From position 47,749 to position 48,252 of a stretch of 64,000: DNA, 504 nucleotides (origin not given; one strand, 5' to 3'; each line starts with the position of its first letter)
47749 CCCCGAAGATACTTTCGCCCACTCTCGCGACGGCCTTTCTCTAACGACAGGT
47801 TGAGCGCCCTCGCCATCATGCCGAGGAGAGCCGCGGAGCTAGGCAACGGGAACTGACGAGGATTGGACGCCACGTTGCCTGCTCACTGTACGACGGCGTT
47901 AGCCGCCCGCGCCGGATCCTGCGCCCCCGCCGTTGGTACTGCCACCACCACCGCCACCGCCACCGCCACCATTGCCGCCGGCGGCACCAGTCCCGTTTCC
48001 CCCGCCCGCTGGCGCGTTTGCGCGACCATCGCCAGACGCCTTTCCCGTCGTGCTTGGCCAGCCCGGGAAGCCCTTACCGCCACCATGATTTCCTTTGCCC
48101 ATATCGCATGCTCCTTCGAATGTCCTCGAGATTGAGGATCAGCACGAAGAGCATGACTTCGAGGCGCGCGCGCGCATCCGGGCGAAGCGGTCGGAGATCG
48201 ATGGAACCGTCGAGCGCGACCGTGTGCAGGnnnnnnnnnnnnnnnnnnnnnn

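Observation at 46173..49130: Uncharacterised co-directional trio: Mrr-like nuclease, glycine-rich mini-protein, double-HTH/TPR protein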

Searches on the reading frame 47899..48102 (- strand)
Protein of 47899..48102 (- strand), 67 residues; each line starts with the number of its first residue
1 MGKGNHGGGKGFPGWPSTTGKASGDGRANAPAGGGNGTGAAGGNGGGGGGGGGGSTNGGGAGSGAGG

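Call 3: search_protein_families(library=pfam, proteins=[window:47899-48102:-], max_evalue=1)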
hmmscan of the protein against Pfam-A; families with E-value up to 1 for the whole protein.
window:47899-48102:- (67 aa): 0 families

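Call 4: search_protein_families(library=padloc, proteins=[window:47899-48102:-], max_evalue=1)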
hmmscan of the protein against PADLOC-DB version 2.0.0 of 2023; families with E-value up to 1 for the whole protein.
window:47899-48102:- (67 aa): 0 families

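Call 5: search_protein_families(library=ncbifam, proteins=[window:47899-48102:-], max_evalue=1)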
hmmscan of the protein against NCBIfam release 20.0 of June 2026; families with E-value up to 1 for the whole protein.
window:47899-48102:- (67 aa): 0 families

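Call 21: find_homologous_proteins(query=window:47899-48102:-, max_evalue=10)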
Query window:47899-48102:-: 44 candidates shared short words with the query, none scored E <= 10.

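Call 48: search_protein_families(library=phrogs, proteins=[window:47899-48102:-], max_evalue=1)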
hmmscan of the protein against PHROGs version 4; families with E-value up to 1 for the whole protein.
window:47899-48102:- (67 aa): 0 families

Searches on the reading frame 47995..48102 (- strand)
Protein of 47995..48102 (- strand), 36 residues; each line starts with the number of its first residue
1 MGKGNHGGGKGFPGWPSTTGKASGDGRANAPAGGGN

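Call 47: search_protein_families(library=pfam, proteins=[window:47995-48102:-], max_evalue=10)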
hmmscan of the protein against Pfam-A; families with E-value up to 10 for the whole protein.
seq(36 aa): 0 families

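Call 60: search_protein_representatives(protein=window:47995-48102:-)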
Query: 36 residues. Proteins with E-value up to 0.001 (for the whole library): 3; up to 1e-10: 0; up to 1e-30: 0. The best 3 are listed.
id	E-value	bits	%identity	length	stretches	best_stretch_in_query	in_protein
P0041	7.1e-06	41.6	45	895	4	12-29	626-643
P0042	5.2e-04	35.9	64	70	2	5-34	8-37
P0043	9.6e-04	35.1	38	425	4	4-29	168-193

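Call 63: find_encoding_contigs(protein=P0042, flank=10000, max_places=6)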
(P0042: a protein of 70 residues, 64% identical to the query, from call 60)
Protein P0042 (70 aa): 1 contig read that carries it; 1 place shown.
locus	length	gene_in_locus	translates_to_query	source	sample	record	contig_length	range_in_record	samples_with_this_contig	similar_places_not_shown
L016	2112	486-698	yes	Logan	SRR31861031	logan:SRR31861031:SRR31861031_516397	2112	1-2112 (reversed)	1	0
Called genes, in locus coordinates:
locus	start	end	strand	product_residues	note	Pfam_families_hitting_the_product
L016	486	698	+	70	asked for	-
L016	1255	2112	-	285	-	?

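Call 64: list_cluster_members(proteins=[P0042, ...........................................])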
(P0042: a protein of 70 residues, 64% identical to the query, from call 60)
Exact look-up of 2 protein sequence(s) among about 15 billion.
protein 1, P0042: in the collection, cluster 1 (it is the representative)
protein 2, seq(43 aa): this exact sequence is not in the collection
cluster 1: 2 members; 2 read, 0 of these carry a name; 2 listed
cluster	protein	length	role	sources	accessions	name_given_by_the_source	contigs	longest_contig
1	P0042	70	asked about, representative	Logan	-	-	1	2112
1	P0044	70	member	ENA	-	-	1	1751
